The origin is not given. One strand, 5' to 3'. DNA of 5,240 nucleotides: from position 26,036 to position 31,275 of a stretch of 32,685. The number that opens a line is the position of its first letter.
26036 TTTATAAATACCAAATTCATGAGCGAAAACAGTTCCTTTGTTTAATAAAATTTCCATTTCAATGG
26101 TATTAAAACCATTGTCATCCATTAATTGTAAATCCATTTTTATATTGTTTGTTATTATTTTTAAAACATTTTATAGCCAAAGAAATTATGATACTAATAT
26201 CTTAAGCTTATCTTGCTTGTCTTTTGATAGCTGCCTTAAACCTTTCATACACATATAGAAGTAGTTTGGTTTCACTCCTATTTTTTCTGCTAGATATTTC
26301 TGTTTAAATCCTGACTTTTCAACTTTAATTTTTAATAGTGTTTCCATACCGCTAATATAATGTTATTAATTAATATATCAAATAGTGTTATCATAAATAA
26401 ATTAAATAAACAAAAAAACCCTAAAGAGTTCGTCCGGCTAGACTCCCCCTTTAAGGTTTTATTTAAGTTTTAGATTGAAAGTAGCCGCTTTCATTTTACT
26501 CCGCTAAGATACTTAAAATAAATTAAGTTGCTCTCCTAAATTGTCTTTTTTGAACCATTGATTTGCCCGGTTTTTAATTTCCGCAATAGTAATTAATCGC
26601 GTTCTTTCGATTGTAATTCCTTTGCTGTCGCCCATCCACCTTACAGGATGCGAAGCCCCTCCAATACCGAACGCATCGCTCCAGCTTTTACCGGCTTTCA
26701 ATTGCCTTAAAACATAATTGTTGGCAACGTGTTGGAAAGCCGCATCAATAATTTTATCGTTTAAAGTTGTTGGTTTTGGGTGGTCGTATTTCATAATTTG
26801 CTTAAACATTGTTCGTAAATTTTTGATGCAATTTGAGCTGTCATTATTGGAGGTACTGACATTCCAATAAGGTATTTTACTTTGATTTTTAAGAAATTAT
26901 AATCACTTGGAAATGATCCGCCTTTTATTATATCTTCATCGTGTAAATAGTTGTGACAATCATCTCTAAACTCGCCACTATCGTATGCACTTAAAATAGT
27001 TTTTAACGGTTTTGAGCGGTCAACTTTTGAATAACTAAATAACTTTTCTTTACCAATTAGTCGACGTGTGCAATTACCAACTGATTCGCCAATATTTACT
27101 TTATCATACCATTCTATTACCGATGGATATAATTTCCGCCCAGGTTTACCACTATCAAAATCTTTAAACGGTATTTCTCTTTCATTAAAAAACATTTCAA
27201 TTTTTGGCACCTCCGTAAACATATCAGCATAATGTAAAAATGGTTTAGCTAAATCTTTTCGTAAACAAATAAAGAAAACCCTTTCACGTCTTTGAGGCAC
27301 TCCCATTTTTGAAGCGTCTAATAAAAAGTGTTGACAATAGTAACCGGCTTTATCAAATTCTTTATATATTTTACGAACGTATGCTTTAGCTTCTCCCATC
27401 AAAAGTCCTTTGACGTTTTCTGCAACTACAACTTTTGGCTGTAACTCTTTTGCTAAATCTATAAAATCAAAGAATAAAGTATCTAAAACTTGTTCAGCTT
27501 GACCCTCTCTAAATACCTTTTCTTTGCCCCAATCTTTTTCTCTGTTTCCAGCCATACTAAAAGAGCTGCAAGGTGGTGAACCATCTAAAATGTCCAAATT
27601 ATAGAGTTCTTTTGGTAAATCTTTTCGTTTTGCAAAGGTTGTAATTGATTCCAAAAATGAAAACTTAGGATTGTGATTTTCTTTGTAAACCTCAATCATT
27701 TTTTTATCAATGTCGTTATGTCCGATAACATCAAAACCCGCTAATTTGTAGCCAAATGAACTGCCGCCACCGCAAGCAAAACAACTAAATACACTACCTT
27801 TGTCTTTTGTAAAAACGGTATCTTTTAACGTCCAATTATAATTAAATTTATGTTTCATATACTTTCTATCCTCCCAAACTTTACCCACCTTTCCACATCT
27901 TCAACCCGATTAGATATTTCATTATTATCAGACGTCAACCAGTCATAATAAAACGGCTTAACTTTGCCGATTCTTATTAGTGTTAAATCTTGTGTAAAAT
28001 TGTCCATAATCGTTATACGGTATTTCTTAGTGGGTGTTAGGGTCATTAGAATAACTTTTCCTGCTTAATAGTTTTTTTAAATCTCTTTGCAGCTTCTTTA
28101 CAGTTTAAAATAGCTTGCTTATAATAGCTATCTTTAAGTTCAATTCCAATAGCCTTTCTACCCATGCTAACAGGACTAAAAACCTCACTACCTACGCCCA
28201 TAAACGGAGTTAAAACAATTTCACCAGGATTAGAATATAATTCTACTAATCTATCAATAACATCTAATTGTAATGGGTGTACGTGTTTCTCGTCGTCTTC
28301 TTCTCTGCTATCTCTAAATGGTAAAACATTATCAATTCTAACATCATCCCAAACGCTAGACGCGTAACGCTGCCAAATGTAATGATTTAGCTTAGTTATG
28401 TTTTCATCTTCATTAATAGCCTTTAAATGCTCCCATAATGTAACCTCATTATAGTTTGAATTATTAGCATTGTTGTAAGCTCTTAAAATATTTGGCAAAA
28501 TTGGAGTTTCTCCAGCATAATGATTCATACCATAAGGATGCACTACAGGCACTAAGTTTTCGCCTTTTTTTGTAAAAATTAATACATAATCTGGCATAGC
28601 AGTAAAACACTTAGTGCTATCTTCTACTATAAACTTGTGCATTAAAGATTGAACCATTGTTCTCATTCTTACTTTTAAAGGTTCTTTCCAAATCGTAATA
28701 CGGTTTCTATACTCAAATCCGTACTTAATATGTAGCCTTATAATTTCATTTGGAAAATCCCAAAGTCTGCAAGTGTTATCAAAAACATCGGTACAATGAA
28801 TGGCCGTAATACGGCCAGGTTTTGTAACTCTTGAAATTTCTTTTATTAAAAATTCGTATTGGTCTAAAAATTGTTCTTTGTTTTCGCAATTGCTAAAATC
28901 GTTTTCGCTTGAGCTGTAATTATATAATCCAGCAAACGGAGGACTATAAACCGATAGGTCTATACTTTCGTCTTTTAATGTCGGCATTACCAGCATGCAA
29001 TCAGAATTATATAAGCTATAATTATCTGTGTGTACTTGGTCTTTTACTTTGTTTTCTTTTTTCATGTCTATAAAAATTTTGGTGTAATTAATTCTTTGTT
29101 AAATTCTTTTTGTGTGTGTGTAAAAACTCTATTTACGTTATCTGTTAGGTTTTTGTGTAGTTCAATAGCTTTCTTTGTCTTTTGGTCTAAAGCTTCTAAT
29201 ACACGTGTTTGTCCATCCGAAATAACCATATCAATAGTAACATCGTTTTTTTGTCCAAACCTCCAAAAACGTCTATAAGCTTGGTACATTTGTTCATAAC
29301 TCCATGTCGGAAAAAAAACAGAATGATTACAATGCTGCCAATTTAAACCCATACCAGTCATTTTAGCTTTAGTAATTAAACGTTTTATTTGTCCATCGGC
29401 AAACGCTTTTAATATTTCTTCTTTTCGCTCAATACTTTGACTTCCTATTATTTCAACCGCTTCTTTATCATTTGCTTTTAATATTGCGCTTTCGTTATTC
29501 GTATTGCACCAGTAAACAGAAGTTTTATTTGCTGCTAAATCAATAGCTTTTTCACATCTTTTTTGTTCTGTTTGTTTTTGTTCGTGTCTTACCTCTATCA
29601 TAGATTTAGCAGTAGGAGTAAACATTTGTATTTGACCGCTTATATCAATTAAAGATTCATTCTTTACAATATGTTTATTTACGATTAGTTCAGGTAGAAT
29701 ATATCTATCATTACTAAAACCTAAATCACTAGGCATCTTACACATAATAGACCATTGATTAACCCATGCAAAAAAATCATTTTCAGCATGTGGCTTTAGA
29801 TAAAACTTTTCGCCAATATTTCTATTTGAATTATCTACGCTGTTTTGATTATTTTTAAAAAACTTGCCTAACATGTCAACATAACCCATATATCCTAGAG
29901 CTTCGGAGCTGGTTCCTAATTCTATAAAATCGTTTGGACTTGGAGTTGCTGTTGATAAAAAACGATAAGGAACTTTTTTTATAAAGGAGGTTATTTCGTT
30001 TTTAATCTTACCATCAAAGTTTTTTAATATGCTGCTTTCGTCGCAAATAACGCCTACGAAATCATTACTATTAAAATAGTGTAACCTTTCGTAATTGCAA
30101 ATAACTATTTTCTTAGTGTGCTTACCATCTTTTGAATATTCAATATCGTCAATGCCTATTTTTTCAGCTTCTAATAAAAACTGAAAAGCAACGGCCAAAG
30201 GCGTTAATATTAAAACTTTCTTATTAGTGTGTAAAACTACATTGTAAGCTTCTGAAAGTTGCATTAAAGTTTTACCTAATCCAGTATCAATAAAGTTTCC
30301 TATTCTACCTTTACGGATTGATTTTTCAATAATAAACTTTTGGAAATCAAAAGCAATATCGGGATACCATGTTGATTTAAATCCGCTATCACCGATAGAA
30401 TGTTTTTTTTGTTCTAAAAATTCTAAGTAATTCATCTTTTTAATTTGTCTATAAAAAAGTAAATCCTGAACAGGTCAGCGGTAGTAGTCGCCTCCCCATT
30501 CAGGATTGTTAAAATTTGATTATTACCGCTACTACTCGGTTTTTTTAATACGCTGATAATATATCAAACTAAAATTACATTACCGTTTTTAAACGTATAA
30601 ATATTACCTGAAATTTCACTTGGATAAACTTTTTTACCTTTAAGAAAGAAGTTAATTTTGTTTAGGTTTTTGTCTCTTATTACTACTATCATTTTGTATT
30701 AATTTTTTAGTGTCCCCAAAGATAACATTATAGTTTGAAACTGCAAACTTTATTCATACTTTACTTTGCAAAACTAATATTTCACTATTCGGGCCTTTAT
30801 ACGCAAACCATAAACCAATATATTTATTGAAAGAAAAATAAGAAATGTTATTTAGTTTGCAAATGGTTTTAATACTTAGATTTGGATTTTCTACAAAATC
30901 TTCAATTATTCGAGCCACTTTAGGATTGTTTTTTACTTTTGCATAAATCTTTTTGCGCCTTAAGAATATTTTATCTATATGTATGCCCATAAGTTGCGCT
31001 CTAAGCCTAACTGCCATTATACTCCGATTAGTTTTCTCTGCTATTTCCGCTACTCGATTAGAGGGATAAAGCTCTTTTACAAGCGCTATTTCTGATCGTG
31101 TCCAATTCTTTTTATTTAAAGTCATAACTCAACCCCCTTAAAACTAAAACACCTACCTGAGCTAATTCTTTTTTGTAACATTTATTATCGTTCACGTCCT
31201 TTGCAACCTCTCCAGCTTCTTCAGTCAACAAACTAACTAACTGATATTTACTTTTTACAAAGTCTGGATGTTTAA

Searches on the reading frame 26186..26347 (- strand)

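Call 57: search_protein_families(library=pfam, proteins=[window:26186-26347:-], max_evalue=0.01)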
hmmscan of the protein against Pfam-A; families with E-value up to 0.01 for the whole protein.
window:26186-26347:- (53 aa): 1 family
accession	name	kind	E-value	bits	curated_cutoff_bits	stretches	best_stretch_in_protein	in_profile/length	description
PF01381.28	HTH_3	-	0.003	18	23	1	5-29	1-25/55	Helix-turn-helix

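Call 76: search_protein_families(library=phrogs, proteins=[window:26186-26347:-], max_evalue=0.01)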
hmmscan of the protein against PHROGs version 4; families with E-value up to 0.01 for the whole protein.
window:26186-26347:- (53 aa): 3 families
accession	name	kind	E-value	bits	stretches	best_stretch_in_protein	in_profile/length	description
phrog_5736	-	transcription regulation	0.0011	20.1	1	3-47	10-53/133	transcriptional regulator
phrog_8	-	transcription regulation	0.0012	19.4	1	10-48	86-124/346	transcriptional regulator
phrog_2328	-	transcription regulation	0.0033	18.2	1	5-49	20-64/128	transcriptional repressor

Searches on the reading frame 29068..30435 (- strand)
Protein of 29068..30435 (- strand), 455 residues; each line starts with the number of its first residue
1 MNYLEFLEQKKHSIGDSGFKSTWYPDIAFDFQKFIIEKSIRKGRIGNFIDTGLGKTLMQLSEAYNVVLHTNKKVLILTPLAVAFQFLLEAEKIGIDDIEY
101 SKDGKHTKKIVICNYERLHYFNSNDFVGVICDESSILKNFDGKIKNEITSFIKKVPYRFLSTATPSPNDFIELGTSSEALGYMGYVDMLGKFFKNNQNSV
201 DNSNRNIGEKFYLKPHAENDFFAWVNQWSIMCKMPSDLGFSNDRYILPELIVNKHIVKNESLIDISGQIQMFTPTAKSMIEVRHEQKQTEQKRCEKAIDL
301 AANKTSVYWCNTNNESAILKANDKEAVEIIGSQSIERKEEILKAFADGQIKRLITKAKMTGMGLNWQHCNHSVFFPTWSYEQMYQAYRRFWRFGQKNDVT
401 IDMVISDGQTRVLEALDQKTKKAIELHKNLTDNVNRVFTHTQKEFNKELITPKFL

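Call 49: find_related_loci(query=window:29068-30435:-, collection=viral_contigs, flank=3000)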
Query window:29068-30435:- (455 aa) in viral_contigs; peptide patterns used: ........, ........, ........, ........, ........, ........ (x = any residue, [..] = any of these).
440 stretches matched a pattern; 433 encode a relative of the query (tblastn E <= 1e-3); the best 80 are kept; 80 distinct loci.
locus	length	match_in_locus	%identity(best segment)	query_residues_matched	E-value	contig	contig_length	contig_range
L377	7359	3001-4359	85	3-455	0e+0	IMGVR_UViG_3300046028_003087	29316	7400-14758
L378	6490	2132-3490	85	3-455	0e+0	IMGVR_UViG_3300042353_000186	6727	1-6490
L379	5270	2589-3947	85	3-455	0e+0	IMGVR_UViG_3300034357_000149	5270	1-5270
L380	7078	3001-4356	84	1-452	0e+0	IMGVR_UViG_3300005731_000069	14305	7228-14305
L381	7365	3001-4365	83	1-455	0e+0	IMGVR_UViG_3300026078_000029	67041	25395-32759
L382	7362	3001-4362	83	2-455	0e+0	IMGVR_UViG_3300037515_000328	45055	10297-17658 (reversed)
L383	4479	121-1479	84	3-455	0e+0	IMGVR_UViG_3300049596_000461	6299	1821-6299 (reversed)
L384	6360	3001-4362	84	2-455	0e+0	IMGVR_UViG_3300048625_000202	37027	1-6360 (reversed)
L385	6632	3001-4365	83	1-455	0e+0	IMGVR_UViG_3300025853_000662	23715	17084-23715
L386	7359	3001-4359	84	3-455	0e+0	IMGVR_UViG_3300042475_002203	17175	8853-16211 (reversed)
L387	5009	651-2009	83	3-455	0e+0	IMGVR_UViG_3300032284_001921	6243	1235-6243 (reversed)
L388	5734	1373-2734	82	2-455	0e+0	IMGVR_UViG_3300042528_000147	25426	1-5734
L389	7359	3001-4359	83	3-455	0e+0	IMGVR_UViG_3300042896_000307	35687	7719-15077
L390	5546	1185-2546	82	2-455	0e+0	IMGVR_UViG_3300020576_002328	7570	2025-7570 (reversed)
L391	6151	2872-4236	82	1-455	0e+0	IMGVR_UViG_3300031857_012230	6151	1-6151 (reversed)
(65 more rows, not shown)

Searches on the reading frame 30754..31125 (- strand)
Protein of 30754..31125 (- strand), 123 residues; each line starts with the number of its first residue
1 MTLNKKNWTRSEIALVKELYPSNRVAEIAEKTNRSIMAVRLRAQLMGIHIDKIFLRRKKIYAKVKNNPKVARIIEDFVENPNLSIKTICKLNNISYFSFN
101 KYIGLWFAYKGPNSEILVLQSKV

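Call 57: search_protein_families(library=pfam, proteins=[window:30754-31125:-], max_evalue=0.01)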
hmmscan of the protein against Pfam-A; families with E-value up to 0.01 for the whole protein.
window:30754-31125:- (123 aa): 1 family
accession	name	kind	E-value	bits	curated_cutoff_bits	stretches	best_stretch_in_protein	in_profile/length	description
PF02655.19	ATP-grasp_3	-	0.0063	17.1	23.2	1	67-116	63-111/160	ATP-grasp domain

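Call 76: search_protein_families(library=phrogs, proteins=[window:30754-31125:-], max_evalue=0.01)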
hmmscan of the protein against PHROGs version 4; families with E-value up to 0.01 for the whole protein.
window:30754-31125:- (123 aa): 2 families
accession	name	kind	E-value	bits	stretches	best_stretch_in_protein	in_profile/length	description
phrog_323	-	transcription regulation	1.6e-08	35.5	1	4-97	93-179/319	transcriptional regulator, D5-like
phrog_8682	-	unknown function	0.0041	18.4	0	4-38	12-44/86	-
